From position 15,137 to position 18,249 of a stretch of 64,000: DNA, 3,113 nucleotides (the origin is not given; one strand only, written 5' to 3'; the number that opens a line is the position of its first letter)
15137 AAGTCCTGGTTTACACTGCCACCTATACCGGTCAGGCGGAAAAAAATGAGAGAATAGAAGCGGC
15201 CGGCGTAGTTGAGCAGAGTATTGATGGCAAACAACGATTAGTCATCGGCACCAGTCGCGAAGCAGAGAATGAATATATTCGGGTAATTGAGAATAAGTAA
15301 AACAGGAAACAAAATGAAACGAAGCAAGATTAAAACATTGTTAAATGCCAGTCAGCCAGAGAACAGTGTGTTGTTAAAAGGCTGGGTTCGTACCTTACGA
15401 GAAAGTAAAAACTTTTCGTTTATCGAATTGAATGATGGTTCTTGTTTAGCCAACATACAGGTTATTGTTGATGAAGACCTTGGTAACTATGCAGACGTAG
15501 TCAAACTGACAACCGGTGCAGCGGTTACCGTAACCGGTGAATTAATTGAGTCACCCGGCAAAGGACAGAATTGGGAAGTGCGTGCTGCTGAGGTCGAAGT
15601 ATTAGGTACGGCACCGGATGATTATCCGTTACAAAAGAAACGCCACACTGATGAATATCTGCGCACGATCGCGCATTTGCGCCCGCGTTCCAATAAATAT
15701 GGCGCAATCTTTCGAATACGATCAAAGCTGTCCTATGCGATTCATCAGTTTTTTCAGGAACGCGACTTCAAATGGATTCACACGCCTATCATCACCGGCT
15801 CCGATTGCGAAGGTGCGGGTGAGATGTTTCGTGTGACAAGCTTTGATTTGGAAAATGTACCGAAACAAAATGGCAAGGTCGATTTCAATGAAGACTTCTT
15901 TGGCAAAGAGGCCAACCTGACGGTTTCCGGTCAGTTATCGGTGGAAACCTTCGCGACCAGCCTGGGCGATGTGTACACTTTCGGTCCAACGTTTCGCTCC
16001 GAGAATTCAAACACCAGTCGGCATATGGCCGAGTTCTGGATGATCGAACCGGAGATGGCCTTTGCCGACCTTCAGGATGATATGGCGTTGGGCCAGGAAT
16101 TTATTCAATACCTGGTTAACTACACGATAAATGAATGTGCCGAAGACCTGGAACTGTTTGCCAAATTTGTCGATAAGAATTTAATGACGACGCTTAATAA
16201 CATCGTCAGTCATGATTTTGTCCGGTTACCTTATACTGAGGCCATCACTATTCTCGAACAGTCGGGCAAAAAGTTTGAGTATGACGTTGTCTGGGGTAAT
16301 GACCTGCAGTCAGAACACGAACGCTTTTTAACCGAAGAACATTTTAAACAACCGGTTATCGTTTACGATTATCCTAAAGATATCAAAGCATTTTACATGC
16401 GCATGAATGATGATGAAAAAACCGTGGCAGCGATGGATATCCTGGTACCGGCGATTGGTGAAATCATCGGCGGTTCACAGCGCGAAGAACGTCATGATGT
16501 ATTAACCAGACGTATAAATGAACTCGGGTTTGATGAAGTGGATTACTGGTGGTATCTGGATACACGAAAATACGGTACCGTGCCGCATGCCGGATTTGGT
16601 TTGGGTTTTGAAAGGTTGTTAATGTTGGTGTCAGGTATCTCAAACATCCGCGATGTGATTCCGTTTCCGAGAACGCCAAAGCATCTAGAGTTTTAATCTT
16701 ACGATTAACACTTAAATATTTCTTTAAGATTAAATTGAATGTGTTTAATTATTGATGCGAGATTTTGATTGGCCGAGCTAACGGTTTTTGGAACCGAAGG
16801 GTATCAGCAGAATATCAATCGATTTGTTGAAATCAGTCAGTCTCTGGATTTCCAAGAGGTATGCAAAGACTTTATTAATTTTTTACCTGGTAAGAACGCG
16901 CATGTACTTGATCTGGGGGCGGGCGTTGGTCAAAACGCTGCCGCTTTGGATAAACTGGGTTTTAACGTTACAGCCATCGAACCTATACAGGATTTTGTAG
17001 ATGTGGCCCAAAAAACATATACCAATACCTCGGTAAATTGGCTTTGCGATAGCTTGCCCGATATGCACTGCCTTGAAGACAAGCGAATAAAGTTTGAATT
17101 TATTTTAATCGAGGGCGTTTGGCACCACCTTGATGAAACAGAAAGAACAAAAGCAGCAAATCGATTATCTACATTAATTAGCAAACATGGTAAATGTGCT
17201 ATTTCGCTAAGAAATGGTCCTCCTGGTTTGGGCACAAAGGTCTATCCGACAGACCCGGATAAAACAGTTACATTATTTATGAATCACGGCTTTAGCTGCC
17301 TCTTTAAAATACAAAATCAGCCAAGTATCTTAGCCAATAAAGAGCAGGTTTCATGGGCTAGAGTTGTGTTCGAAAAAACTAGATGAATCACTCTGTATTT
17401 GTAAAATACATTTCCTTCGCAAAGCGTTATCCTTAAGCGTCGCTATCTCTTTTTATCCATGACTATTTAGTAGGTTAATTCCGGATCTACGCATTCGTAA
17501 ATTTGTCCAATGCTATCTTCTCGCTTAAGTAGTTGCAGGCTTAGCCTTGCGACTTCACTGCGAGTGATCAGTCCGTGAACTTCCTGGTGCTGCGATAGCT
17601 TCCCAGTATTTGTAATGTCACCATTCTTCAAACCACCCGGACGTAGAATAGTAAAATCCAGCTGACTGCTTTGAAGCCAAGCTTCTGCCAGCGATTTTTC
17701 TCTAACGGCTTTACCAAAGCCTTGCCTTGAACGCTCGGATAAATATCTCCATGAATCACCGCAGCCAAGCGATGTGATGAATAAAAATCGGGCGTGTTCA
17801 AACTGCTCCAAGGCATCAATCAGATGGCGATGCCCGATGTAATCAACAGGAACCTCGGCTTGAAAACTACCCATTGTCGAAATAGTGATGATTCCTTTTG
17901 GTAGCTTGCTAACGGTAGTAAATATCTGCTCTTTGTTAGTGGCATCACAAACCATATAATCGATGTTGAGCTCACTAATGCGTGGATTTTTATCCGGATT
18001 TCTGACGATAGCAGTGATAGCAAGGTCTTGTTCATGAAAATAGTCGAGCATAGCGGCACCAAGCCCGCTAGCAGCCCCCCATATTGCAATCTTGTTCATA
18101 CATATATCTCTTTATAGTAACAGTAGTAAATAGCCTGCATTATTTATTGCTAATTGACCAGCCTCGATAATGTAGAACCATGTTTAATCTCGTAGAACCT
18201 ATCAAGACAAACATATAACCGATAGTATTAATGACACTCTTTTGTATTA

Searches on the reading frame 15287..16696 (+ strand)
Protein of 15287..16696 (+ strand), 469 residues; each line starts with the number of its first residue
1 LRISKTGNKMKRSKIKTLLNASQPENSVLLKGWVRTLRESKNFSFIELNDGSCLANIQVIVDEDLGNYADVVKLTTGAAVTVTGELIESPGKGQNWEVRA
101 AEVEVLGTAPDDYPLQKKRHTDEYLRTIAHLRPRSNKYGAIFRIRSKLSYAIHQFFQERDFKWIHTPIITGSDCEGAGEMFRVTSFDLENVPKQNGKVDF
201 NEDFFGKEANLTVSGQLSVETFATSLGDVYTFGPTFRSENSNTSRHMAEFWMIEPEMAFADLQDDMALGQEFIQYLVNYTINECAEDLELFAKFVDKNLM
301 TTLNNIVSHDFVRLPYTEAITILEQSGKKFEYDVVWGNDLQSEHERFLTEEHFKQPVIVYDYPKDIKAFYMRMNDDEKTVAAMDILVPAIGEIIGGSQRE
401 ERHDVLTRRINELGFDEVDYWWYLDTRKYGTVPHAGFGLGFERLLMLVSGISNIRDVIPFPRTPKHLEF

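Call 65: search_protein_families(library=pfam, proteins=[window:15287-16696:+], max_evalue=0.00001)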
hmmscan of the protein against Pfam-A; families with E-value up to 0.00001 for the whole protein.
window:15287-16696:+ (469 aa): 2 families
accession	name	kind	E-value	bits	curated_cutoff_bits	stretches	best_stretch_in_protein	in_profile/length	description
PF00152.25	tRNA-synt_2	-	1e-67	228.9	25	1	129-463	9-307/308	tRNA synthetases class II (D, K and N)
PF01336.31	tRNA_anti-codon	-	1.1e-11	44.9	27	1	28-106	1-75/75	OB-fold nucleic acid binding domain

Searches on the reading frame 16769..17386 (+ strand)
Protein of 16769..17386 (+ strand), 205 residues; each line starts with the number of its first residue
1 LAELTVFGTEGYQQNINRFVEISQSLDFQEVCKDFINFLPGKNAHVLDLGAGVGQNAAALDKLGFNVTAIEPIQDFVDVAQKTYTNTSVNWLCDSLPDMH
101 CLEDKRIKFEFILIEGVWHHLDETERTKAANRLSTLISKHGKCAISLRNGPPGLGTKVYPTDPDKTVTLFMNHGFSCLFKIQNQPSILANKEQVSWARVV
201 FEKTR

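Call 65: search_protein_families(library=pfam, proteins=[window:16769-17386:+], max_evalue=0.00001)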
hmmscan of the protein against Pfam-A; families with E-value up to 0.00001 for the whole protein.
window:16769-17386:+ (205 aa): 4 families
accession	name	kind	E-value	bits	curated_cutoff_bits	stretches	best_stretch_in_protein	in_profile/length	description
PF08241.18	Methyltransf_11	-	1.1e-09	39.3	21.2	1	47-145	1-95/95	Methyltransferase domain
PF13649.12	Methyltransf_25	-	1.1e-09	39.3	27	1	46-141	1-97/97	Methyltransferase domain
PF13489.12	Methyltransf_23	-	4.6e-08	33.4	27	1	29-148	6-119/164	Methyltransferase domain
PF08242.18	Methyltransf_12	-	2.8e-06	28.4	30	1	47-142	1-97/98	Methyltransferase domain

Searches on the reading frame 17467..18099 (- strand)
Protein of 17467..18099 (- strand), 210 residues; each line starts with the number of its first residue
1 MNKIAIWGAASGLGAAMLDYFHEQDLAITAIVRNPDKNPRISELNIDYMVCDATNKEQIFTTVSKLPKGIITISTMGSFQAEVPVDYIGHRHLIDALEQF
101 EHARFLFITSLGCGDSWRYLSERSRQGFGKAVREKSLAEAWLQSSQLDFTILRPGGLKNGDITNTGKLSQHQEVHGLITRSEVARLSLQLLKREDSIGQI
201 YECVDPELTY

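Call 65: search_protein_families(library=pfam, proteins=[window:17467-18099:-], max_evalue=0.00001)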
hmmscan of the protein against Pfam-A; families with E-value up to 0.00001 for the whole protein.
window:17467-18099:- (210 aa): 1 family
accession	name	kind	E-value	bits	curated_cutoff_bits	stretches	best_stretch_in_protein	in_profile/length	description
PF13460.12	NAD_binding_10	-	7.4e-29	101.3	27.2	1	8-193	1-183/184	NAD(P)H-binding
